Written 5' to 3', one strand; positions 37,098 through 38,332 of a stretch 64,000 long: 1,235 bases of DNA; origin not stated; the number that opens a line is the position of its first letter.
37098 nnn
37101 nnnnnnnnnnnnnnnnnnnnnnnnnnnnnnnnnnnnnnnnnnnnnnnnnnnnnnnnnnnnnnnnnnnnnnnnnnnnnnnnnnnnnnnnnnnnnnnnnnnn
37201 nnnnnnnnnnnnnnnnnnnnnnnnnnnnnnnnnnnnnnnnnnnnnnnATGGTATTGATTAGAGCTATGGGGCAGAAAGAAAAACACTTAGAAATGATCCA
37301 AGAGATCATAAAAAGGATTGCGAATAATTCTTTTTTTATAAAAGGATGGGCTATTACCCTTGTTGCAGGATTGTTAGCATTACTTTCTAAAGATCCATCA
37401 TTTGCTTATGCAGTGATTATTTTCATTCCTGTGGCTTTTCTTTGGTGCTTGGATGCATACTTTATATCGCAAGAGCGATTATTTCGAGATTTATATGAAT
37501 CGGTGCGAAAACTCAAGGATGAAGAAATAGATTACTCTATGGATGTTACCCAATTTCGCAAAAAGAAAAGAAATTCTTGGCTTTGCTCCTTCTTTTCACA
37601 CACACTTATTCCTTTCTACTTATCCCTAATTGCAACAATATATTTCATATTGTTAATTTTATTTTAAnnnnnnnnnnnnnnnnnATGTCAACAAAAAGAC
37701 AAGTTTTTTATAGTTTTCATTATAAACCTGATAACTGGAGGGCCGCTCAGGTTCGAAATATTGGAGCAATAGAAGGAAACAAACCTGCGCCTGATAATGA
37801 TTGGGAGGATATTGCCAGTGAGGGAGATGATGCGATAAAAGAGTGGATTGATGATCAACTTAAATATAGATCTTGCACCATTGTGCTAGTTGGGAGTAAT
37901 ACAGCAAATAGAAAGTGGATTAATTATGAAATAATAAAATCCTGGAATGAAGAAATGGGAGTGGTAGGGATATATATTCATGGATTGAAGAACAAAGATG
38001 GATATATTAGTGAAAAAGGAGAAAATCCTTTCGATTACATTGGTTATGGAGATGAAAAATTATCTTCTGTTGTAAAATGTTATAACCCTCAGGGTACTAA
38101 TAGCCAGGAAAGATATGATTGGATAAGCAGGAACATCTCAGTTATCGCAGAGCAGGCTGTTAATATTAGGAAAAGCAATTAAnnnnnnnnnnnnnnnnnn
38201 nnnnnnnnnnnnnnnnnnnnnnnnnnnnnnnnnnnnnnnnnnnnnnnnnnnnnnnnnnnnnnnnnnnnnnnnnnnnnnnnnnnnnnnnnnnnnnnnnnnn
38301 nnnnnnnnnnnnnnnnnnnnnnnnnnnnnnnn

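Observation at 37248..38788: ThsB-like TIR protein flanked by a small 3-TM membrane protein and a histidine-phosphatase-family protein, with no ThsA: candidate minimal TIR-based defence module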

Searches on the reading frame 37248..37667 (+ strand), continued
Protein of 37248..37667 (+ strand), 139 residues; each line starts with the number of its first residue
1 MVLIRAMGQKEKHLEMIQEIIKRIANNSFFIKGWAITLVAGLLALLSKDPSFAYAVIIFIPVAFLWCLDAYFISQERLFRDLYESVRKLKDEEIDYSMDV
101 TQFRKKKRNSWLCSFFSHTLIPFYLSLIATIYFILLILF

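Call 52: find_encoding_contigs(protein=P0227, flank=4000, max_places=4)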
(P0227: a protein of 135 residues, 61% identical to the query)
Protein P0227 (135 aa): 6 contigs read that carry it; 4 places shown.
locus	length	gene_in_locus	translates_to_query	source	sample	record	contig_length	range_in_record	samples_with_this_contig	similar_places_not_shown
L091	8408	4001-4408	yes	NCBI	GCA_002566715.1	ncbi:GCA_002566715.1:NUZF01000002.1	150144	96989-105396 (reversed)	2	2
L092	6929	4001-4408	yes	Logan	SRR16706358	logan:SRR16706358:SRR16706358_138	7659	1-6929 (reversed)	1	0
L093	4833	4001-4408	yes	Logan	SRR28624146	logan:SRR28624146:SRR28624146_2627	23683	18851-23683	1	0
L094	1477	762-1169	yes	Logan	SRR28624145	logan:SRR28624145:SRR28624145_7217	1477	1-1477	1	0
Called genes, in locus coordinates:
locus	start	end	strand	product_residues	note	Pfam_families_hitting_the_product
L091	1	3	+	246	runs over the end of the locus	-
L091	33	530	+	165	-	-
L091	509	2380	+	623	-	PF10088:DUF2326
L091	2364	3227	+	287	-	-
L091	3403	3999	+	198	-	PF08937:ThsB_TIR (weak)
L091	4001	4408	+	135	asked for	-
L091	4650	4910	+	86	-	-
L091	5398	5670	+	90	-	-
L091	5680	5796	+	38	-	-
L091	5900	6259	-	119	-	PF12844:HTH_19 (faint), PF01381:HTH_3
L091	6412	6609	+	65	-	PF12844:HTH_19, PF13443:HTH_26 (weak), PF13560:HTH_31 (weak), PF01381:HTH_3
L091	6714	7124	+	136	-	-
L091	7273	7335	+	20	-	PF08050:Tet_res_leader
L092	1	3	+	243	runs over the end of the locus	?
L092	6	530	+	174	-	-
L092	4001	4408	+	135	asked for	-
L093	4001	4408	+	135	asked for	-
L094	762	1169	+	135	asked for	-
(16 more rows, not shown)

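Call 53: find_encoding_contigs(protein=P0228, flank=4000, max_places=4)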
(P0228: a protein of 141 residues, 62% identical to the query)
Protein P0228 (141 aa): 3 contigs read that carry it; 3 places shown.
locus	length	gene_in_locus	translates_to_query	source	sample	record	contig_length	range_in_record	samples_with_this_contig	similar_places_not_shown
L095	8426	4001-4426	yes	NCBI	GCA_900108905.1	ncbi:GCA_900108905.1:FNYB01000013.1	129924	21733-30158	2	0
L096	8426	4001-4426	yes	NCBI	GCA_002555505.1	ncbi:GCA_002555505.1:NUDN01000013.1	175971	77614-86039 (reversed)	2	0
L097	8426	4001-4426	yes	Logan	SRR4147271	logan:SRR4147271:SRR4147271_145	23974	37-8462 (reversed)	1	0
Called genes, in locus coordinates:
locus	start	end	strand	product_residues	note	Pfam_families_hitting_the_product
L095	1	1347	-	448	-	PF21750:DACNH, PF02457:DAC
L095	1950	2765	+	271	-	-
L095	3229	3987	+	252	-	-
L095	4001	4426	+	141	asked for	-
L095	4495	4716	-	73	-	-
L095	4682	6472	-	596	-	PF00580:UvrD-helicase, PF13245:AAA_19, PF01443:Viral_helicase1 (faint), PF13361:UvrD_C (weak), PF13538:UvrD_C_2 (faint)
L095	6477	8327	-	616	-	PF02463:SMC_N (weak), PF11398:DUF2813 (weak), PF13175:AAA_15, PF13476:AAA_23, PF13304:AAA_21, PF11398:DUF2813 (weak), PF13175:AAA_15, PF20469:OLD-like_TOPRIM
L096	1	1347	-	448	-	PF21750:DACNH, PF02457:DAC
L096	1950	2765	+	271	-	-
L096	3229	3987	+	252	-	-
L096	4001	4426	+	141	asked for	-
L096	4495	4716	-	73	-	-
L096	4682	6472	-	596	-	PF00580:UvrD-helicase, PF13245:AAA_19, PF01443:Viral_helicase1 (faint), PF13361:UvrD_C (weak), PF13538:UvrD_C_2 (faint)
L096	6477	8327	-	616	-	PF02463:SMC_N (weak), PF11398:DUF2813 (weak), PF13175:AAA_15, PF13476:AAA_23, PF13304:AAA_21, PF11398:DUF2813 (weak), PF13175:AAA_15, PF20469:OLD-like_TOPRIM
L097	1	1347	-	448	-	PF21750:DACNH, PF02457:DAC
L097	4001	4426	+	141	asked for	-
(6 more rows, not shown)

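Call 56: search_protein_families(library=pfam, proteins=[P0228, P0227, P0212, P0233, L095:3229-3987:+, L091:3403-3999:+], max_evalue=10)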
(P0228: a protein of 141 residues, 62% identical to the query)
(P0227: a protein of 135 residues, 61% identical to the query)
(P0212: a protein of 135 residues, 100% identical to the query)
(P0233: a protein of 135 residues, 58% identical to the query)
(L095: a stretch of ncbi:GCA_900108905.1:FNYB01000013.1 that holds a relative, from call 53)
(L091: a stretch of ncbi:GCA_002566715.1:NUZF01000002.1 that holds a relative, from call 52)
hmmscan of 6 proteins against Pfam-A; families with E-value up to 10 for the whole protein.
P0228 (141 aa): 1 family
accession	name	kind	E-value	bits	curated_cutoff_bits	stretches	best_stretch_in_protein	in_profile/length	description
PF24838.2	8xMP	-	0.012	15.9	30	1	10-134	6-130/136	Octameric membrane protein family (8xMP)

P0227 (135 aa): 2 families
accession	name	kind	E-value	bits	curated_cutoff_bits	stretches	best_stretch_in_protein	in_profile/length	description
PF11683.13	DUF3278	-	0.014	16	26.6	1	9-71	24-87/130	Protein of unknown function (DUF3278)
PF10028.14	DUF2270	-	0.16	12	25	1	28-64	24-61/184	Predicted integral membrane protein (DUF2270)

P0212 (135 aa): 0 families

P0233 (135 aa): 1 family
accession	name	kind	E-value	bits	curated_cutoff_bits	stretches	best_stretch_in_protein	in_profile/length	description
PF11241.13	DUF3043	-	4.6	7.7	25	1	17-83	74-138/171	Protein of unknown function (DUF3043)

L095:3229-3987:+ (252 aa): 3 families
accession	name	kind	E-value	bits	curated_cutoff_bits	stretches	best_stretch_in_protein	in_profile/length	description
PF18548.6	MetOD2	-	0.014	15.8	30.6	1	174-202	59-87/88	Metanogen output domain 2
PF13676.11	TIR_2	-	0.022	15.7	28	1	62-93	1-31/122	TIR domain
PF15400.11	TEX33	-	0.37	11.7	27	1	212-233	97-118/138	Testis-expressed sequence 33 protein family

L091:3403-3999:+ (198 aa): 3 families
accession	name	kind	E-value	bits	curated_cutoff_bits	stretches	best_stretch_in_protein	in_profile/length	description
PF08937.16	ThsB_TIR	-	2.8e-07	31.3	21.2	1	44-131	1-90/100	Thoeris protein ThsB, TIR-like domain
PF13676.11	TIR_2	-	0.00015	22.7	28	1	43-140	1-93/122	TIR domain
PF10137.14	CAP12-PCTIR_TIR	-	0.16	12.5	24.7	1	43-105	2-57/119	CAP12/Pycsar effector protein, TIR domain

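Call 76: find_encoding_contigs(protein=P0455, flank=7000, max_places=2)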
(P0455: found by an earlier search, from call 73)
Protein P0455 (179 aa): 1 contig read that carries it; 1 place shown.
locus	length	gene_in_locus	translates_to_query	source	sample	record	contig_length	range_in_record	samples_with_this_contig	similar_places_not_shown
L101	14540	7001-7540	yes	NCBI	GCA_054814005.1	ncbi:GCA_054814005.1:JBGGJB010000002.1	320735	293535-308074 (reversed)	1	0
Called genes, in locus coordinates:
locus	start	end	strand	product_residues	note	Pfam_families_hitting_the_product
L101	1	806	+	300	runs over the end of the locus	PF01351:RNase_HII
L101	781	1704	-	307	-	-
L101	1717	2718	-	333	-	-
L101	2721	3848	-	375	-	-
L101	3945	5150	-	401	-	-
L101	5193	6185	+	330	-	PF00005:ABC_tran, PF13304:AAA_21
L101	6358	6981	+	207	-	PF18928:DUF5677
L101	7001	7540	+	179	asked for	PF00300:His_Phos_1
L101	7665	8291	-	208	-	PF12686:DUF3800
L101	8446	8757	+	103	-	PF01371:Trp_repressor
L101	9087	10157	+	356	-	-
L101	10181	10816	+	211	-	-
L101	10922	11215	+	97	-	-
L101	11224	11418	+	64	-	-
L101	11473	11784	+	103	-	PF24709:DUF7670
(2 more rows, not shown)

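Call 77: find_encoding_contigs(protein=P0453, flank=7000, max_places=2)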
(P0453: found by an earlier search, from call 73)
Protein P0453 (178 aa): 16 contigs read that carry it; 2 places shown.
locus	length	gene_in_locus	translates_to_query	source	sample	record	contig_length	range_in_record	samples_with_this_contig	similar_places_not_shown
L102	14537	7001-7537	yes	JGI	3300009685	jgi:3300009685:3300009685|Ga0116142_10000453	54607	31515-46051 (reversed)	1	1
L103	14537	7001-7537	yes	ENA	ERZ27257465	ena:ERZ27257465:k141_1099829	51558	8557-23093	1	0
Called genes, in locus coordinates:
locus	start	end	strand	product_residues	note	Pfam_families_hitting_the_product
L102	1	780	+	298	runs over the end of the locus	PF11858:DUF3378, PF01351:RNase_HII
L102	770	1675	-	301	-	-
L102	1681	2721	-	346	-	-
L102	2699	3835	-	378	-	-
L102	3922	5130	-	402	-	-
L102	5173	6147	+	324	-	PF13476:AAA_23 (weak), PF00005:ABC_tran, PF13304:AAA_21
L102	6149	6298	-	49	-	-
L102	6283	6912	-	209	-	PF12686:DUF3800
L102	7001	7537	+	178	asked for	PF00300:His_Phos_1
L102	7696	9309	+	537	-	PF13632:Glyco_trans_2_3 (weak)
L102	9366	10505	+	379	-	-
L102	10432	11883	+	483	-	PF01743:PolyA_pol, PF12627:PolyA_pol_RNAbd, PF01966:HD, PF13735:tRNA_NucTran2_2 (weak)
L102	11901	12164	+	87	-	PF12961:DUF3850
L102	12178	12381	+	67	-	-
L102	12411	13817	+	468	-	-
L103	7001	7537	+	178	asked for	PF00300:His_Phos_1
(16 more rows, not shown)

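Call 84: search_protein_families(library=padloc, proteins=[P0228, P0227, P0212, L095:3229-3987:+, L091:3403-3999:+, L027:4399-4989:+], max_evalue=0.001)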
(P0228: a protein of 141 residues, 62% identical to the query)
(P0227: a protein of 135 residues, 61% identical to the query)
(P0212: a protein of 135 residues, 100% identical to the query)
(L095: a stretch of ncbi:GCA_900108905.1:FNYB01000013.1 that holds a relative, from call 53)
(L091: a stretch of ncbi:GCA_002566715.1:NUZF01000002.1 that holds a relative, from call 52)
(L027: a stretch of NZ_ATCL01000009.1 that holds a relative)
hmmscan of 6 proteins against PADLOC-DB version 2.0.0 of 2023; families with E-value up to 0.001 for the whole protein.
P0228 (141 aa): 4 families
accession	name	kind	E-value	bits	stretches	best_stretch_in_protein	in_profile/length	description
PDLC04686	PDC-M50A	-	1.8e-48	162.2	1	6-133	3-129/134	-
PDLC04685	PDC-M50A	-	3.4e-39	132.1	1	5-133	2-126/130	-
PDLC04687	PDC-M50A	-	1.4e-27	94.4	1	7-130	11-134/144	-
PDLC04684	PDC-M50A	-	1.1e-23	82.4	1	9-131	15-135/159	-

P0227 (135 aa): 4 families
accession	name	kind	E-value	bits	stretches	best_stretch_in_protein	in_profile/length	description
PDLC04686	PDC-M50A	-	1.8e-49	165.4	1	1-129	1-129/134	-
PDLC04685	PDC-M50A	-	3.5e-40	135.3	1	2-126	3-124/130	-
PDLC04684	PDC-M50A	-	2.6e-22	78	1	7-127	17-135/159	-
PDLC04687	PDC-M50A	-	5.9e-19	66.5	1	4-126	12-134/144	-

P0212 (135 aa): 4 families
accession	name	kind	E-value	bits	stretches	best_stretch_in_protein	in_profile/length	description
PDLC04686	PDC-M50A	-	2.4e-49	165.1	1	1-132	1-131/134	-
PDLC04685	PDC-M50A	-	5.2e-41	137.9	1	1-132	1-128/130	-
PDLC04687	PDC-M50A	-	1.5e-26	91.2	1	5-128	12-135/144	-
PDLC04684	PDC-M50A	-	9.6e-26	89.1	1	6-127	15-134/159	-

L095:3229-3987:+ (252 aa): 5 families
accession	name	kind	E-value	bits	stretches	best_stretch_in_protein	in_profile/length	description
PDLC00430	ThsB1|ThsB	-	2.8e-82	274.3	1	1-246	1-264/269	TIR-like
PDLC00435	ThsB1|ThsB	-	7e-36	122.3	1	2-247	2-266/281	TIR-like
PDLC00423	ThsB1|ThsB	-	1.3e-05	23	1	36-93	11-69/190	TIR-like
PDLC00426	ThsB1|ThsB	-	6.9e-05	20.3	0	57-104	235-278/352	TIR-like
PDLC00436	ThsB1|ThsB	-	0.00011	19.7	1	33-93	8-68/183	TIR-like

L091:3403-3999:+ (198 aa): 11 families
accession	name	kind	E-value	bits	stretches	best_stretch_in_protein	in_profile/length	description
PDLC00422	ThsB1|ThsB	-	1.4e-57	192.4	1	6-195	5-190/194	TIR-like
PDLC00437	ThsB1|ThsB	-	1.6e-36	123.2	1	65-189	5-128/129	TIR-like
PDLC00436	ThsB1|ThsB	-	4e-34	115.7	1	1-188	1-182/183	TIR-like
PDLC00423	ThsB1|ThsB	-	1.7e-24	84.6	1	22-158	19-150/190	TIR-like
PDLC00425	ThsB1|ThsB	-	1.4e-22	78.3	1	35-134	246-345/389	TIR-like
PDLC00419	ThsB1|ThsB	-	1.1e-21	75.3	1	20-156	8-139/165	TIR-like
PDLC00426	ThsB1|ThsB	-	2.9e-20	70.9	1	24-135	223-332/352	TIR-like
PDLC00430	ThsB1|ThsB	-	1.4e-07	29.3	1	10-73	33-97/269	TIR-like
PDLC00418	ThsB1|ThsB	-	5.5e-07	27.6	1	40-130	4-94/155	TIR-like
PDLC05062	PDC-S66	-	0.0004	17.9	1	4-73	113-181/282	-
PDLC00421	ThsB1|ThsB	-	0.0005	17.8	1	81-124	56-99/180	TIR-like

L027:4399-4989:+ (196 aa): 11 families
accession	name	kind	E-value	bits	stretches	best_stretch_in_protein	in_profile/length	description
PDLC00422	ThsB1|ThsB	-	9.6e-54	179.8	1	5-192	4-189/194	TIR-like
PDLC00437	ThsB1|ThsB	-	2.2e-32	109.8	1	68-188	8-128/129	TIR-like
PDLC00436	ThsB1|ThsB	-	6.1e-32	108.6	1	1-187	1-182/183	TIR-like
PDLC00423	ThsB1|ThsB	-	3.2e-26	90.2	1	5-159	5-151/190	TIR-like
PDLC00419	ThsB1|ThsB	-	4.3e-23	79.9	1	19-157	7-140/165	TIR-like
PDLC00425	ThsB1|ThsB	-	1.1e-21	75.4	1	34-135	245-346/389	TIR-like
PDLC00426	ThsB1|ThsB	-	3.9e-20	70.4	1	30-147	227-342/352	TIR-like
PDLC00418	ThsB1|ThsB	-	9.3e-07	26.8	1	40-130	4-93/155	TIR-like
PDLC05062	PDC-S66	-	2.2e-05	22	1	9-137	118-241/282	-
PDLC00430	ThsB1|ThsB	-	5.6e-05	20.8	1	7-73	30-97/269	TIR-like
PDLC00421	ThsB1|ThsB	-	0.00021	19.1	1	81-145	56-116/180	TIR-like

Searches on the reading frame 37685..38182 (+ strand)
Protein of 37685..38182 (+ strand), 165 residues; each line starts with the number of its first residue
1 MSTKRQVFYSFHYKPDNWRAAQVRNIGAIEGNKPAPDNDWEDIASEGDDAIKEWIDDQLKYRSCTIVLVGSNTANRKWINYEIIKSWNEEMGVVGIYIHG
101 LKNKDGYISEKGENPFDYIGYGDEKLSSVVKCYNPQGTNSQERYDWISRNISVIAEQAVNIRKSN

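Call 3: search_protein_families(library=pfam, proteins=[window:37685-38182:+], max_evalue=1)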
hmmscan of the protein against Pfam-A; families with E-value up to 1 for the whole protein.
window:37685-38182:+ (165 aa): 2 families
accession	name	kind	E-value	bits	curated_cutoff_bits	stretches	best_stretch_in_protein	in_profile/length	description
PF08937.16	ThsB_TIR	-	4.2e-28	98.1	21.2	1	8-102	1-99/100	Thoeris protein ThsB, TIR-like domain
PF13676.11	TIR_2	-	0.026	15.4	28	1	42-88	33-77/122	TIR domain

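Call 4: search_protein_families(library=padloc, proteins=[window:37685-38182:+], max_evalue=1)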
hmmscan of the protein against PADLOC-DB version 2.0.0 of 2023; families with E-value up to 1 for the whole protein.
window:37685-38182:+ (165 aa): 6 families
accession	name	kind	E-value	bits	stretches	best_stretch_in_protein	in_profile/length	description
PDLC00433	ThsB1|ThsB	-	2.8e-68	227.1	1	4-164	2-163/164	TIR-like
PDLC04688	PDC-M50B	-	5e-64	213.4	1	4-163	2-160/162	-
PDLC00431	ThsB1|ThsB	-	1.8e-56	189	1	4-163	2-161/162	TIR-like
PDLC00418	ThsB1|ThsB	-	9e-08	30.1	1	2-104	2-106/155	TIR-like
PDLC00429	ThsB1|ThsB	-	0.00053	18.1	1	48-105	51-109/167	TIR-like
PDLC00428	ThsB1|ThsB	-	0.0024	16.2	1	38-87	47-101/219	TIR-like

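Call 6: search_protein_families(library=ncbifam, proteins=[window:37685-38182:+], max_evalue=0.1)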
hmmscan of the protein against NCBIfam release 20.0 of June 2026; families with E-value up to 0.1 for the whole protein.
window:37685-38182:+ (165 aa): 0 families

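Call 67: search_solved_structures(query=window:37685-38182:+, max_evalue=0.01, show_alignments=2)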
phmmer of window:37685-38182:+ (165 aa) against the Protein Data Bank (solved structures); distinct sequences matched with E-value up to 0.01: 3.
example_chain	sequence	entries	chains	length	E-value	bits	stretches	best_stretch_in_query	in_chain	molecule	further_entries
8wcf_A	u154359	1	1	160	1.1e-35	126.1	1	2-159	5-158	Molecular chaperone Tir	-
9b7d_A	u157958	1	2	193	6.6e-24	87.8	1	4-157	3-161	Putative cyclic ADP-D-ribose synthase ThsB1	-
6lhy_A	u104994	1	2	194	8.2e-24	87.4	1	5-157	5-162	DUF1863 domain-containing protein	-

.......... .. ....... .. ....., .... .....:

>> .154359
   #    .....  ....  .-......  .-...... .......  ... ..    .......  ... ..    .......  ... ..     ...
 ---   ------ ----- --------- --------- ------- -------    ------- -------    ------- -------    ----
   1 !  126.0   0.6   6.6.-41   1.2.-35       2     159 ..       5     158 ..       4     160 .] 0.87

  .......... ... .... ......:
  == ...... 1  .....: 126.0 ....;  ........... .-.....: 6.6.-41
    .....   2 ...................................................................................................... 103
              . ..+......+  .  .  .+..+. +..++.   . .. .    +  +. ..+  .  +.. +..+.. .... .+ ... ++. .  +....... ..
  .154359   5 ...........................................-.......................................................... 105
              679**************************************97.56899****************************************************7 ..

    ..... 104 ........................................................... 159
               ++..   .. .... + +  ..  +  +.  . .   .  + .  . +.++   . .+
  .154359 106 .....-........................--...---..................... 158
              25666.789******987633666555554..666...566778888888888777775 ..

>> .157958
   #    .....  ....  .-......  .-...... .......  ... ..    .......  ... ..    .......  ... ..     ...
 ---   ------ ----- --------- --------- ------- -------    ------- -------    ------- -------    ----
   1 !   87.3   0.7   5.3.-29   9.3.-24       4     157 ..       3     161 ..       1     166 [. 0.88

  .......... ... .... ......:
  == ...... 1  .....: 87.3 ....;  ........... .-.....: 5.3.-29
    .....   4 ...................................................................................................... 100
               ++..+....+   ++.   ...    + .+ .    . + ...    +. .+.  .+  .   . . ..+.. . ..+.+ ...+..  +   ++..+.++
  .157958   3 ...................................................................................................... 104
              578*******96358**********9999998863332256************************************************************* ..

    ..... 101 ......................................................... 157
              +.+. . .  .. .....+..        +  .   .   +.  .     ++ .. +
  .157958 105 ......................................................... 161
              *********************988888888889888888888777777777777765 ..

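Call 73: list_cluster_members(proteins=[P0001, window:37685-38182:+, window:38249-38788:+, window:35430-35990:+])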
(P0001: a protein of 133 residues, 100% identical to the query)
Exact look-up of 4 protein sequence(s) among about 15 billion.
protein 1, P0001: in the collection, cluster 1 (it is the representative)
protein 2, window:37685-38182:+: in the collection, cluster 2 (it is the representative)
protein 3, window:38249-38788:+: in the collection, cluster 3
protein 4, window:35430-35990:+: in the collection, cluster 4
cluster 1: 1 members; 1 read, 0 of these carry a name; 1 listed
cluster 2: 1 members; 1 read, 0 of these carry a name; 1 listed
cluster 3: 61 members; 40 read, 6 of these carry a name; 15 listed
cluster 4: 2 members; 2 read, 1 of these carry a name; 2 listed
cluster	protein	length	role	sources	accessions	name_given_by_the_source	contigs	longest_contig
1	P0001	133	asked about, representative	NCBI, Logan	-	-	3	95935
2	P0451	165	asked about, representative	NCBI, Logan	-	-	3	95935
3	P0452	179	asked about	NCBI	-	-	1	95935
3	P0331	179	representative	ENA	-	-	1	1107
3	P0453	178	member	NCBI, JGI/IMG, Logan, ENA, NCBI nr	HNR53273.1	MAG TPA: histidine phosphatase family protein [Candidatus Dojkabacteria bacterium] | histidine phosphatase family protein [Candidatus Dojkabacteria bacterium]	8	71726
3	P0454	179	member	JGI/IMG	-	broad specificity phosphatase PhoE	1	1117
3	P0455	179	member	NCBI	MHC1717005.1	MAG: histidine phosphatase family protein [Candidatus Dojkabacteria bacterium]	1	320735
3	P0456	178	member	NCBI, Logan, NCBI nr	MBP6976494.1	histidine phosphatase family protein [Candidatus Dojkabacteria bacterium]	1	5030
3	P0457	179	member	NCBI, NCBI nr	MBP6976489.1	histidine phosphatase family protein [Candidatus Dojkabacteria bacterium]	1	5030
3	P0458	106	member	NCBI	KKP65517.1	MAG: Phosphoglycerate mutase family protein, partial [Candidatus Nomurabacteria bacterium ...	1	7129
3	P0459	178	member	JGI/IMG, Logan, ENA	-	-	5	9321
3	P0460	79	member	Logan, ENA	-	-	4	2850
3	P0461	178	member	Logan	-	-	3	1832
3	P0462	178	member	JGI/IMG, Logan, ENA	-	-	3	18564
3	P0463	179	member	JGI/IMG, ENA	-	-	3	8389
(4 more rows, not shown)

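Call 96: find_related_loci(query=window:37685-38182:+, collection=metagenome_contigs, flank=3000)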
Query window:37685-38182:+ (165 aa) in metagenome_contigs; peptide patterns used: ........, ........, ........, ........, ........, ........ (x = any residue, [..] = any of these).
600 stretches matched a pattern (row limit reached: there are more); 533 encode a relative of the query (tblastn E <= 1e-3); the best 80 are kept; 80 distinct loci.
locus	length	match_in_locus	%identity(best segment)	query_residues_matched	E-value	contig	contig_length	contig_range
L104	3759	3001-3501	78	1-165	1e-89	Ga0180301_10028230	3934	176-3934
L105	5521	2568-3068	76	1-165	4e-88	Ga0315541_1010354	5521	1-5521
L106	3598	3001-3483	80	1-159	1e-87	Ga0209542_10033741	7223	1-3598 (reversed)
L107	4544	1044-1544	77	1-165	2e-87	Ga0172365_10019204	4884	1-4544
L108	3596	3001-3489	78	1-161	7e-87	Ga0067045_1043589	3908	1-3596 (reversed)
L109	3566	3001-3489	77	1-161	3e-86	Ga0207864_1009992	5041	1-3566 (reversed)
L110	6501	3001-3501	76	1-165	3e-86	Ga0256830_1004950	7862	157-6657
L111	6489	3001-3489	77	1-161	3e-86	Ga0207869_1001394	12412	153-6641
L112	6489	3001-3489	78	1-161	1e-85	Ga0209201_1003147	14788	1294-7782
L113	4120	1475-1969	75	1-163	1e-85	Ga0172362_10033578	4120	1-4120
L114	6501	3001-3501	75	1-165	7e-85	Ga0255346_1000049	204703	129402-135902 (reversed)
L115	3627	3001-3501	75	1-165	3e-84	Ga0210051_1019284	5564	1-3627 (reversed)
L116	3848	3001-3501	75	1-165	3e-84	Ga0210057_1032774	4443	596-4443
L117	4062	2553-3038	77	2-161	5e-84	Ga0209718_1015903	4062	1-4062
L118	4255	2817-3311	75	3-165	1e-83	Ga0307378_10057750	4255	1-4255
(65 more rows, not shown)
